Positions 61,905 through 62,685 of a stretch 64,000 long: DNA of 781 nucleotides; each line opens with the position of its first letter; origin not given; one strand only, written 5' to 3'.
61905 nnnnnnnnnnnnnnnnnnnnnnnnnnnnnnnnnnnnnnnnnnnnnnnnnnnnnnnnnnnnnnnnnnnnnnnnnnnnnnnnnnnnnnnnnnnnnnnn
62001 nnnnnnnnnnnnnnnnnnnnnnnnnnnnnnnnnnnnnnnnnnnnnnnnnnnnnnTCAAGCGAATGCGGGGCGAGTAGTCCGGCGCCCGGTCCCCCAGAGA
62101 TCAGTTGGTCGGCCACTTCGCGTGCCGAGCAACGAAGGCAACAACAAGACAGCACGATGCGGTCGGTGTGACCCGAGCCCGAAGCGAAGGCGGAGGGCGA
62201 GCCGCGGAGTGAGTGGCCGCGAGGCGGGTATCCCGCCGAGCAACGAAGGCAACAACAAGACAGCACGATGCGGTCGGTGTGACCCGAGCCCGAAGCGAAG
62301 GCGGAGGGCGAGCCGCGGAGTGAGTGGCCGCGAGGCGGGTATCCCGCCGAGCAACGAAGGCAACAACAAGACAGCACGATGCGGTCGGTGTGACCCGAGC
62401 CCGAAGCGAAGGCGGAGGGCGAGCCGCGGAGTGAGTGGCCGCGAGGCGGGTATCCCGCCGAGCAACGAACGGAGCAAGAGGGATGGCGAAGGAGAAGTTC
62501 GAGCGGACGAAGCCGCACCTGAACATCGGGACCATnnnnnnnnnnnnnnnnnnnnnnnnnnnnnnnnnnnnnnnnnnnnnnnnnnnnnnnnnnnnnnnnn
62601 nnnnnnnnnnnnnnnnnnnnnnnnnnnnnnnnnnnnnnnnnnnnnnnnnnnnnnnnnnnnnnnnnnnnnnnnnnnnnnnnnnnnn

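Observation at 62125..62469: Perfect 3 x 111-bp tandem amplification of the leader element fills the fusA-tuf spacer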

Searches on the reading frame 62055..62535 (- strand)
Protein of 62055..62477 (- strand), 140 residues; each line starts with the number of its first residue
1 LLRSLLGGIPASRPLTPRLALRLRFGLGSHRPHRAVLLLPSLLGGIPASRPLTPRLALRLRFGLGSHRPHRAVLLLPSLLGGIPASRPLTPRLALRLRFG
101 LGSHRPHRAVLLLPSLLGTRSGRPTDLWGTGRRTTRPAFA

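Call 74: search_protein_families(library=pfam, proteins=[window:62055-62477:-, window:62101-62535:-], max_evalue=0.01)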
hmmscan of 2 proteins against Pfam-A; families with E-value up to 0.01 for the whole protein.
window:62055-62477:- (140 aa): 0 families

window:62101-62535:- (144 aa): 1 family
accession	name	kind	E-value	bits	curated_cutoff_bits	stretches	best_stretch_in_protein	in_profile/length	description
PF12096.13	DUF3572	-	0.0023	18.6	25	0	41-76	33-68/84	Protein of unknown function (DUF3572)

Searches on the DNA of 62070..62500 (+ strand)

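Call 75: search_rna_families(source=window, start=62070, end=62500, threshold=evalue, max_evalue=10, show_alignments=2)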
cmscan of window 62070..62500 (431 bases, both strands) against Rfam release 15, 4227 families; matches with E-value up to 10: 3.
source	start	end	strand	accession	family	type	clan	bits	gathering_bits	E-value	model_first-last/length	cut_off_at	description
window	62329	62356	+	RF01855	Plant_SRP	Gene;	CL00003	9.1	105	2.6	185-210/305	no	Plant signal recognition particle RNA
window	62440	62467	+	RF01855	Plant_SRP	Gene;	CL00003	9.1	105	2.6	185-210/305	no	Plant signal recognition particle RNA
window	62218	62245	+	RF01855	Plant_SRP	Gene;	CL00003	9.1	105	2.6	185-210/305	no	Plant signal recognition particle RNA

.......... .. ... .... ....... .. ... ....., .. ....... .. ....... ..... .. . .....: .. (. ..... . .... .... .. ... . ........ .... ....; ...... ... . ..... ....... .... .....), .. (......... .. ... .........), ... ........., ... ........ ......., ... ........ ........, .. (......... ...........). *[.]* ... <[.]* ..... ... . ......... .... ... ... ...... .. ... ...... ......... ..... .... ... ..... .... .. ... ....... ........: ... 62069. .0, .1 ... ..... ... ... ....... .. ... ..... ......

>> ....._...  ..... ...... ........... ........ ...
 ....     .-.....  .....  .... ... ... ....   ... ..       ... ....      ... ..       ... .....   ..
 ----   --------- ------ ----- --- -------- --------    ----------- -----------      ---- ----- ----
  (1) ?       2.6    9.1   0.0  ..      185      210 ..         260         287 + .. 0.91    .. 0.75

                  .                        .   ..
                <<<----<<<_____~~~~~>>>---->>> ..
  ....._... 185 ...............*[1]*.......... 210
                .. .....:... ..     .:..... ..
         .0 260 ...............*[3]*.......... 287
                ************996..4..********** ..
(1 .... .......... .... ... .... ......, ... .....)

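Call 83: search_dna_similar(query=window:62124-62345:+, collection=plasmids, mode=distant, max_evalue=0.001, max_rows=5)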
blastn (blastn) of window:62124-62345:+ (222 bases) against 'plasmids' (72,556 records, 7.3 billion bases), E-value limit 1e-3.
No match.

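Call 84: search_dna_similar(query=window:62124-62345:+, collection=phages, mode=distant, max_evalue=0.001, max_rows=5)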
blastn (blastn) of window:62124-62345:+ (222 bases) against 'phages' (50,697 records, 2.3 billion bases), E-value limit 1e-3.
No match.
